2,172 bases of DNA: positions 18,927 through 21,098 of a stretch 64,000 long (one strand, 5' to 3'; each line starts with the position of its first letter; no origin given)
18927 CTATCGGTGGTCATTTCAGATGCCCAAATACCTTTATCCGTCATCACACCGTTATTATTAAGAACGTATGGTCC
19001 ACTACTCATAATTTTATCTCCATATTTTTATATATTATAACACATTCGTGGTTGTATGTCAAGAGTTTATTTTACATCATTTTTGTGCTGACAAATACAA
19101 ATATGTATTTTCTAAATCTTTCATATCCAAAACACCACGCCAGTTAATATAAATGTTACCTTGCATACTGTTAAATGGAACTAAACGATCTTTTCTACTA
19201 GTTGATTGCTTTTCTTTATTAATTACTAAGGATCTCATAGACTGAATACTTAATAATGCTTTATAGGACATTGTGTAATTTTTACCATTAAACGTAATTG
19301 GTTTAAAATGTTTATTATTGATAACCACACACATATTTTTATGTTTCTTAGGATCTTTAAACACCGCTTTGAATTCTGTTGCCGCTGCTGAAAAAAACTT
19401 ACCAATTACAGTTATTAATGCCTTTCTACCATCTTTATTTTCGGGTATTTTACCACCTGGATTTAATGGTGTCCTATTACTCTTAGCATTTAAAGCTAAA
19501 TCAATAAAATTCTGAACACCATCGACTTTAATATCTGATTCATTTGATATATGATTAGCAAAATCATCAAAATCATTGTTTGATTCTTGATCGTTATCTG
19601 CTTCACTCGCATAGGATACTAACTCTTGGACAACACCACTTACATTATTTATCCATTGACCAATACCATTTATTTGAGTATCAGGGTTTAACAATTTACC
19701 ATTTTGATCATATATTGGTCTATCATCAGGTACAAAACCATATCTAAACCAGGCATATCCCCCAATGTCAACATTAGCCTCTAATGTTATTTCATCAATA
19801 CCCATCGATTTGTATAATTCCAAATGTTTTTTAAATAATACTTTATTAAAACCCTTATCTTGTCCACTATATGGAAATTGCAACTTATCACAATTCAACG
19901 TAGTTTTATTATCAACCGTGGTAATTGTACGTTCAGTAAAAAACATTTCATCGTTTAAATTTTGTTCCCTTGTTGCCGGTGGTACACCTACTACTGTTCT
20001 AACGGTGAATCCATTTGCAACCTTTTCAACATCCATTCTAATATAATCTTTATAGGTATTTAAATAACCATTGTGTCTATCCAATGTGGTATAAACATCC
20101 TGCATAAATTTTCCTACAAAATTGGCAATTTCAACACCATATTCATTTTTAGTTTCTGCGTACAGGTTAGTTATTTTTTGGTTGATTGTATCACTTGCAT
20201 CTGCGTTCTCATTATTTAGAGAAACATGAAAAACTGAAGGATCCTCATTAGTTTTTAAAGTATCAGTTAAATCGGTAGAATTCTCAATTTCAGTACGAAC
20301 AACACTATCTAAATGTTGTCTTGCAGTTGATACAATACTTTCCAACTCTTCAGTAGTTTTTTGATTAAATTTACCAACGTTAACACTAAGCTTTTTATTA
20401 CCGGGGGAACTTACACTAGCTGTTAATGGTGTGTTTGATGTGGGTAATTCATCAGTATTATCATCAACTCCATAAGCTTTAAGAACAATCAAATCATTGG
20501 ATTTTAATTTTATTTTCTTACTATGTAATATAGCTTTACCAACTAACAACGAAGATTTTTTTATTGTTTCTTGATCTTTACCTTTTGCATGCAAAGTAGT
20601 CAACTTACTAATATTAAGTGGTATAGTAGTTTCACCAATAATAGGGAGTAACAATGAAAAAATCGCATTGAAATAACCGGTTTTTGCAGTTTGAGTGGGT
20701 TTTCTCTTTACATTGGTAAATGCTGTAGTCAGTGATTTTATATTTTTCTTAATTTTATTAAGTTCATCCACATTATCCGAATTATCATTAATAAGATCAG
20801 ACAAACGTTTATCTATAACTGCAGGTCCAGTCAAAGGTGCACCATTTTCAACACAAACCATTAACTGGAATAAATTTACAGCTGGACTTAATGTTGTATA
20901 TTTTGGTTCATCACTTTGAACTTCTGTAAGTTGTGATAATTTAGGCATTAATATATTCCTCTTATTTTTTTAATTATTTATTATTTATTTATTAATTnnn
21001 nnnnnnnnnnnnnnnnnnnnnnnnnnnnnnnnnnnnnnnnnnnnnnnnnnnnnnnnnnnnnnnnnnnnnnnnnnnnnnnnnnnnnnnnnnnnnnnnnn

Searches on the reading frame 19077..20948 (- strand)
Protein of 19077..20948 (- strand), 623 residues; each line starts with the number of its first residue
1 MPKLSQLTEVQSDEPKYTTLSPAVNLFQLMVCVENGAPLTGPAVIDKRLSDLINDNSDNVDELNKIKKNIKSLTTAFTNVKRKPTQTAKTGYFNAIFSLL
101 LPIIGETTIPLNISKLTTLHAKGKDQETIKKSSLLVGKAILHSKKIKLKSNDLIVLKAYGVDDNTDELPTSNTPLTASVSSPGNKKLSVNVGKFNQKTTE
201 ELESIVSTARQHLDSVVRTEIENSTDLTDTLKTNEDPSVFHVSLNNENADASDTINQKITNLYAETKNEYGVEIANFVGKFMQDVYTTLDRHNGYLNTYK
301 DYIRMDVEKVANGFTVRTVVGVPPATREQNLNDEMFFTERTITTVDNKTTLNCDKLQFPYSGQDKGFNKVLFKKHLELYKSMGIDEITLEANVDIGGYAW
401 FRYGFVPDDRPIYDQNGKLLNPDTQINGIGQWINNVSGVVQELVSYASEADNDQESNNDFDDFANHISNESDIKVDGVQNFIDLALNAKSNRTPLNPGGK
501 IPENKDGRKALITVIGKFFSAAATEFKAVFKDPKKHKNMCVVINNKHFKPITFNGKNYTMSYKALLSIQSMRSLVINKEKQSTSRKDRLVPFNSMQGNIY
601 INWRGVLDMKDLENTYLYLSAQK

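Call 11: search_protein_families(library=phrogs, proteins=[window:19077-20948:-])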
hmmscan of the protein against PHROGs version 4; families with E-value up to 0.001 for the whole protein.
window:19077-20948:- (623 aa): 0 families

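Call 12: search_dna_similar(query=window:19077-20948:-, collection=phages, mode=protein, max_rows=15)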
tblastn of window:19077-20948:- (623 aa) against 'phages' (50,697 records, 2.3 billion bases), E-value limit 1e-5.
No match.
